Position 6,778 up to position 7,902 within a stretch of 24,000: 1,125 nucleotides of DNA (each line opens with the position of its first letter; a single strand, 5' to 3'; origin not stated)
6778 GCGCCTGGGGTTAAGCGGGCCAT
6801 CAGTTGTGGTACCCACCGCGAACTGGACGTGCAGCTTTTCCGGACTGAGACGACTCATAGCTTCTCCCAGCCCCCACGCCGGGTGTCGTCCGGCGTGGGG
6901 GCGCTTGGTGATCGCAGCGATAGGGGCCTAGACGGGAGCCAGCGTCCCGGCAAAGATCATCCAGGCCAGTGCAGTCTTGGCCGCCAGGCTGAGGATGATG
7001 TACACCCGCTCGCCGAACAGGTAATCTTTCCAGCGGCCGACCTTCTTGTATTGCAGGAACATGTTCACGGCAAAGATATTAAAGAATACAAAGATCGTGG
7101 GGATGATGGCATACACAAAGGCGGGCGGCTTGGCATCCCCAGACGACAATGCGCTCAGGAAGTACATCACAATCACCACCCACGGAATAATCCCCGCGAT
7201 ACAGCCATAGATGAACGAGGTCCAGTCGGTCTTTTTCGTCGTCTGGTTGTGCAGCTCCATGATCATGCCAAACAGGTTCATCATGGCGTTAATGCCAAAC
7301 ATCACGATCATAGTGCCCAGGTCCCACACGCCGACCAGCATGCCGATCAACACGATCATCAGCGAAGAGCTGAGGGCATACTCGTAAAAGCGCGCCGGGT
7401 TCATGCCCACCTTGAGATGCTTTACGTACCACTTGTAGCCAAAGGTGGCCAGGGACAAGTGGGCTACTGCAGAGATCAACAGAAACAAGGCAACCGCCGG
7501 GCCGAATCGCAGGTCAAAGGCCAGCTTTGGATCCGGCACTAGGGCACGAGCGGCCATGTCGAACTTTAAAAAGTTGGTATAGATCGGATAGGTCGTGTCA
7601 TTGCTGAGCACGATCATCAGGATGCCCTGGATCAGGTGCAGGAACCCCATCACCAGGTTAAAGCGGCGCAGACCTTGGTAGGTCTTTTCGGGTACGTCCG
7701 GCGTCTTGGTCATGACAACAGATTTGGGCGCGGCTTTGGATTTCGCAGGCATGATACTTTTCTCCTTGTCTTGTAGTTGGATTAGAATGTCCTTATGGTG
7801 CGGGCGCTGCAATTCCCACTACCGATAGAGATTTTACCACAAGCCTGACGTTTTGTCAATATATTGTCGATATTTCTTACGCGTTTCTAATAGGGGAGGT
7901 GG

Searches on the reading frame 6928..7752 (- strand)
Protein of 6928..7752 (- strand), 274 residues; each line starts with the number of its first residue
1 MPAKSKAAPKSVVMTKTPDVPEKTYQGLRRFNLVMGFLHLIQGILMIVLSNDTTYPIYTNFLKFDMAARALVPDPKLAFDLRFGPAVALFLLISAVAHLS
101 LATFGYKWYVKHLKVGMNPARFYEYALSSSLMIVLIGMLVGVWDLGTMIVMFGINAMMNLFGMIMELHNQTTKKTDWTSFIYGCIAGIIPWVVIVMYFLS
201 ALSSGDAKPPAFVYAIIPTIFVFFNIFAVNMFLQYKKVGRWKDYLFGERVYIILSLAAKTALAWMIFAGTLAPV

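Call 3: search_protein_families(library=pfam, proteins=[window:6928-7752:-])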
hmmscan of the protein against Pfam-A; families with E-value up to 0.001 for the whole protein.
window:6928-7752:- (274 aa): 1 family
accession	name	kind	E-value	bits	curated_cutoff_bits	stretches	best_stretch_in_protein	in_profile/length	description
PF18761.7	Heliorhodopsin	-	5.8e-102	340.6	26.7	1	28-271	1-242/242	Heliorhodopsin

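Call 8: find_related_loci(query=window:6928-7752:-, collection=genome_contigs, flank=10000)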
Query window:6928-7752:- (274 aa) in genome_contigs; peptide patterns used: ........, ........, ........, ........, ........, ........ (x = any residue, [..] = any of these).
294 stretches matched a pattern; 269 encode a relative of the query (tblastn E <= 1e-3); the best 80 are kept; 80 distinct loci.
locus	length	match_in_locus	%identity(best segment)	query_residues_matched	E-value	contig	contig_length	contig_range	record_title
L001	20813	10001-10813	85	4-274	2e-155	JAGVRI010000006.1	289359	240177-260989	MAG: Chloroflexota bacterium isolate TumbabinsA95 c_000000000006, whole genome shotgun sequence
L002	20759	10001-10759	87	22-274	5e-149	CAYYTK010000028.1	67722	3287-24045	MAG TPA_asm: uncultured Anaerolineales bacterium isolate binchicken_co66_292 genome assembly, contig: NODE_785_length_67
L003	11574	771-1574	81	2-274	2e-148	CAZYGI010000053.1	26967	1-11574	MAG TPA_asm: uncultured Anaerolineales bacterium isolate binchicken_co115_307 genome assembly, contig: NODE_2971_length_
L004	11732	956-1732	83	16-274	1e-147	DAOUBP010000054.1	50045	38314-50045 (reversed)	MAG TPA_asm: Anaerolineae bacterium isolate H71_738 k91_550721, whole genome shotgun sequence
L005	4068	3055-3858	80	14-274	2e-150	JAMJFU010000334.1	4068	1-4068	MAG: Anaerolineae bacterium isolate B4-07 NODE_334_length_4068_cov_4.709195, whole genome shotgun sequence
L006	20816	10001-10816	78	3-274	2e-145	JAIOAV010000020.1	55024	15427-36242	MAG: Chloroflexota bacterium isolate S1bins97 c_000000000020, whole genome shotgun sequence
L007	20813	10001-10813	79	4-274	6e-145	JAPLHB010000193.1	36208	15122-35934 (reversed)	MAG: Chloroflexota bacterium isolate LacPavin_0920_WC70_MAG_64_18 LacPavin_0920_WC70_scaffold_600403, whole genome shotg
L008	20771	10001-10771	84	19-274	1e-144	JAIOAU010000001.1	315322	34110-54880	MAG: Chloroflexota bacterium isolate S1bins104 c_000000000001, whole genome shotgun sequence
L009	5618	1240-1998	83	22-274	8e-145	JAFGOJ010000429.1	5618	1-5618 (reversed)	MAG: Anaerolineae bacterium isolate Zod_Metabat.614 k87_8543340, whole genome shotgun sequence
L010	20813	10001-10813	78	4-274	3e-144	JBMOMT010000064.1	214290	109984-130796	MAG: Chloroflexota bacterium isolate Betzabe_MAG057 MAG057_64, whole genome shotgun sequence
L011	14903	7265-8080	76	3-274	6e-143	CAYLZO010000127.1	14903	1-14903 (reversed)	MAG TPA_asm: uncultured Anaerolineaceae bacterium isolate SRP141376_co1_201 genome assembly, contig: NODE_7948_length_14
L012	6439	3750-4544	78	8-274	2e-143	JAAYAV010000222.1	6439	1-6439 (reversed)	MAG: Anaerolineae bacterium isolate AS06rmzACSIP_193 167613_AS06, whole genome shotgun sequence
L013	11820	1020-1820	78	5-274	4e-143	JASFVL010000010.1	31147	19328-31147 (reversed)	MAG: Anaerolineales bacterium isolate D1105M20metaG_Bin_292 D1105M20metaG_FD_scaffold_286_c1, whole genome shotgun seque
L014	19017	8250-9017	81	19-274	4e-142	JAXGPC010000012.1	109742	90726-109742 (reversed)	MAG: Anaerolineae bacterium isolate AnMBR.bin294 bin294_12, whole genome shotgun sequence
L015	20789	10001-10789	80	10-274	6e-142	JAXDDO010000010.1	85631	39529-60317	MAG: Anaerolineae bacterium isolate POMEDNA-B73 Raw2_k127_1714453, whole genome shotgun sequence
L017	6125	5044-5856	76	4-274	4e-141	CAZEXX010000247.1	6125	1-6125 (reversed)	MAG TPA_asm: uncultured Anaerolineales bacterium isolate SRP191223_co2_261 genome assembly, contig: NODE_14303_length_61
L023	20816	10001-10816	75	5-271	3e-139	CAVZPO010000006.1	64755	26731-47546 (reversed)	MAG: uncultured Chloroflexia bacterium isolate MFD02809.bin.1.41 genome assembly, contig: contig_119447, whole genome sh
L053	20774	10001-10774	77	19-273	5e-130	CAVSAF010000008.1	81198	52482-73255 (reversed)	MAG: uncultured Chloroflexia bacterium isolate MFD05942.bin.3.283 genome assembly, contig: contig_133364, whole genome s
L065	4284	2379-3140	73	21-274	3e-127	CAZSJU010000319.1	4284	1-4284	MAG TPA_asm: uncultured Anaerolineae bacterium isolate binchicken_co8_372 genome assembly, contig: NODE_41745_length_428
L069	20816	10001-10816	72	6-273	1e-124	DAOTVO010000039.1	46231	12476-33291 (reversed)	MAG TPA_asm: Anaerolineales bacterium isolate H11_64 k163_428978, whole genome shotgun sequence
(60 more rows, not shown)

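Call 21: search_protein_families(library=pfam, proteins=[L005:442-1557:+, L005:1644-2984:+, L010:13941-14648:+, L010:14913-15764:+, L053:3805-4848:+, L053:4861-5730:+, L069:445-1470:+, L069:2032-3132:+, L017:4595-4975:+, L065:1150-1812:+])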
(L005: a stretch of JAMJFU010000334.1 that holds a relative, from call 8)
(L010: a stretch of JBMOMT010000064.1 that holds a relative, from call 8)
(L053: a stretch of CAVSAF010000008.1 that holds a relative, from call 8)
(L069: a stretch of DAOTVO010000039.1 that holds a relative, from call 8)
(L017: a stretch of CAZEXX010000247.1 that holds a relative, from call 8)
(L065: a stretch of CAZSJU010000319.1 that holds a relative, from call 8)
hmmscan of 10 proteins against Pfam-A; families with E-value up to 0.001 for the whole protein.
L005:442-1557:+ (371 aa): 2 families
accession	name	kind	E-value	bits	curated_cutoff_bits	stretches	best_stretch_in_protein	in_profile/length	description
PF02163.28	Peptidase_M50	-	5.3e-21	75.4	27.2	2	56-133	2-105/221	Peptidase family M50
PF00571.33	CBS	-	5.8e-08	33.4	24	1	310-363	2-55/57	CBS domain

L005:1644-2984:+ (446 aa): 4 families
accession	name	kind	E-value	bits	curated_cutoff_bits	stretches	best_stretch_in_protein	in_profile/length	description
PF07690.21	MFS_1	-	5.3e-48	164.1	33.4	2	10-293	2-253/347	Major Facilitator Superfamily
PF12832.13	MFS_1_like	-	3.4e-12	46.6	25.2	2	7-179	215-371/373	MFS_1 like family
PF13347.12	MFS_2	-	2.7e-08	33.2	27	2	1-171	221-378/427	MFS/sugar transport protein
PF00083.30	Sugar_tr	-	1.9e-05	24.2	22.3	1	37-223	44-208/452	Sugar (and other) transporter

L010:13941-14648:+ (235 aa): 1 family
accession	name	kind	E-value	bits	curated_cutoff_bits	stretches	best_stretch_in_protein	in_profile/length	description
PF14344.12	DUF4397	-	4.3e-56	189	30.6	2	2-114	4-119/119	Domain of unknown function (DUF4397)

L010:14913-15764:+ (283 aa): 8 families
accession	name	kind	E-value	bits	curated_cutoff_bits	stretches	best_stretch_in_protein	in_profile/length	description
PF00561.26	Abhydrolase_1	-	1.6e-33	116.8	25.8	1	27-266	2-243/245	alpha/beta hydrolase fold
PF12697.13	Abhydrolase_6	-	1.1e-27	98.6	26.3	1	28-273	1-216/217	Alpha/beta hydrolase family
PF12146.15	Hydrolase_4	-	1.5e-18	67.4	27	1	26-266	5-237/239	Serine aminopeptidase, S33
PF03096.20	Ndr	-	2e-12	46.9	23.3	1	90-282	91-279/283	Ndr family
PF00326.27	Peptidase_S9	-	3.9e-06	27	22.6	0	204-261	131-187/213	Prolyl oligopeptidase family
PF20434.5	BD-FAE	-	3.7e-05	23.8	26.8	0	219-247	186-214/215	BD-FAE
PF06821.19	Ser_hydrolase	-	0.00051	20.4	22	0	219-265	112-157/172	Serine hydrolase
PF07859.19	Abhydrolase_3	-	0.00065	20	25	0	97-133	70-110/210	alpha/beta hydrolase fold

L053:3805-4848:+ (347 aa): 0 families

L053:4861-5730:+ (289 aa): 4 families
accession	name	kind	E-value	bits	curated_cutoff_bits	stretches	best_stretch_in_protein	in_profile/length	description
PF00106.31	adh_short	-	5.2e-47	160.3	26.6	1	7-198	1-191/195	short chain dehydrogenase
PF13561.12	adh_short_C2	-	7.8e-41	140.6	27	1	13-246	1-230/236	Enoyl-(Acyl carrier protein) reductase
PF08659.16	KR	-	2.8e-07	31.1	22.6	1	10-76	4-74/180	KR domain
PF23441.1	SDR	-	1.7e-06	28.1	27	1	9-195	11-200/258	SDR-like rossmann domain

L069:445-1470:+ (341 aa): 8 families
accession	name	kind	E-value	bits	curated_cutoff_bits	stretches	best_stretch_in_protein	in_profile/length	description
PF01593.30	Amino_oxidase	-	1.6e-33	117.1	19.8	1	10-285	1-264/443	Flavin containing amine oxidoreductase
PF13450.12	NAD_binding_8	-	2.6e-16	60.1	21.9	1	5-60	1-56/68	NAD(P)-binding Rossmann-like domain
PF01266.30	DAO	-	4.6e-15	56.4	27.9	1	3-274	2-202/353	FAD dependent oxidoreductase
PF07992.20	Pyr_redox_2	-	2.7e-08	34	26.1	1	2-38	2-39/291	Pyridine nucleotide-disulphide oxidoreductase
PF00070.33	Pyr_redox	-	6.7e-06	27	22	0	2-36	1-35/82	Pyridine nucleotide-disulphide oxidoreductase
PF12831.13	FAD_oxidored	-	1.8e-05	24.7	27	1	3-40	2-39/416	FAD dependent oxidoreductase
PF03486.20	HI0933_like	-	3e-05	24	50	0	2-37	2-37/244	HI0933-like protein Rossmann domain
PF00890.30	FAD_binding_2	-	7.7e-05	22.5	20.4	1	3-37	2-36/414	FAD binding domain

L069:2032-3132:+ (366 aa): 3 families
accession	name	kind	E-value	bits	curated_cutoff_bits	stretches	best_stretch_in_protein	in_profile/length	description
PF02163.28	Peptidase_M50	-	2.4e-25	89.6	27.2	2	48-122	2-102/221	Peptidase family M50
PF00571.33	CBS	-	3.9e-16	59.5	24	2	235-289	1-56/57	CBS domain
PF13398.12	Peptidase_M50B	-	0.00032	20.9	26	1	53-123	22-92/201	Peptidase M50B-like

L017:4595-4975:+ (126 aa): 0 families

L065:1150-1812:+ (220 aa): 8 families
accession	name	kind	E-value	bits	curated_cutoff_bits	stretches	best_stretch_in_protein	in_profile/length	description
PF00106.31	adh_short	-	6e-32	111.1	26.6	1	10-186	1-190/195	short chain dehydrogenase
PF13561.12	adh_short_C2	-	7.9e-26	91.5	27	1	16-188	1-186/236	Enoyl-(Acyl carrier protein) reductase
PF08659.16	KR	-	9.8e-16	58.6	22.6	1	11-166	2-168/180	KR domain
PF13460.12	NAD_binding_10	-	2.1e-09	38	27.2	1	16-71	1-61/184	NAD(P)H-binding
PF01370.27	Epimerase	-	1e-08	35.4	20.9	1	13-182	2-176/240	NAD dependent epimerase/dehydratase family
PF05368.20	NmrA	-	0.00015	21.9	27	1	8-70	1-69/298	NmrA-like family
PF04321.23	RmlD_sub_bind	-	0.00026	20.6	27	1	13-74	4-53/287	RmlD substrate binding domain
PF23441.1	SDR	-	0.00089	19.2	27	0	51-185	63-201/258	SDR-like rossmann domain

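Call 38: find_related_loci(query=window:6928-7752:-, collection=metagenome_contigs, flank=6000)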
Query window:6928-7752:- (274 aa) in metagenome_contigs; peptide patterns used: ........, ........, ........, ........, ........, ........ (x = any residue, [..] = any of these).
600 stretches matched a pattern (row limit reached: there are more); 557 encode a relative of the query (tblastn E <= 1e-3); the best 80 are kept; 80 distinct loci.
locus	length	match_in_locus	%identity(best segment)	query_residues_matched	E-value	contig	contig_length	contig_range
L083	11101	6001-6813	89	4-274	3e-165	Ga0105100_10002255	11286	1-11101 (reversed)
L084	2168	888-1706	89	3-274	2e-177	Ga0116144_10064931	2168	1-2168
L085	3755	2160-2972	89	4-274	9e-170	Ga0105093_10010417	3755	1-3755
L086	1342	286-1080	91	10-274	1e-177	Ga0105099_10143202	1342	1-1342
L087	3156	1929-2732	89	1-274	3e-169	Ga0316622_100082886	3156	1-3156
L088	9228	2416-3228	87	4-274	1e-158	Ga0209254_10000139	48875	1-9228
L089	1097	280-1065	90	13-274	6e-175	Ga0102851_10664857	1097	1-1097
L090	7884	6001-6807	88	6-274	4e-158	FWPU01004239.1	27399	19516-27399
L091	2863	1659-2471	84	4-274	1e-164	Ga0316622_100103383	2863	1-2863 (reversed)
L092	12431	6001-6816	84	4-274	7e-156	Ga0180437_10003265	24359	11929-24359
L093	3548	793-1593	86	8-274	6e-162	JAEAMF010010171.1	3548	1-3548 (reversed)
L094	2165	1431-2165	91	1-245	8e-162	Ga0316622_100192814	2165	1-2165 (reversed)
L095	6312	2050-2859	78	5-274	4e-147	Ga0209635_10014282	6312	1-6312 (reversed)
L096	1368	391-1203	80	4-274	1e-159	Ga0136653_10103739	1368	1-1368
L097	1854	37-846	78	5-274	6e-156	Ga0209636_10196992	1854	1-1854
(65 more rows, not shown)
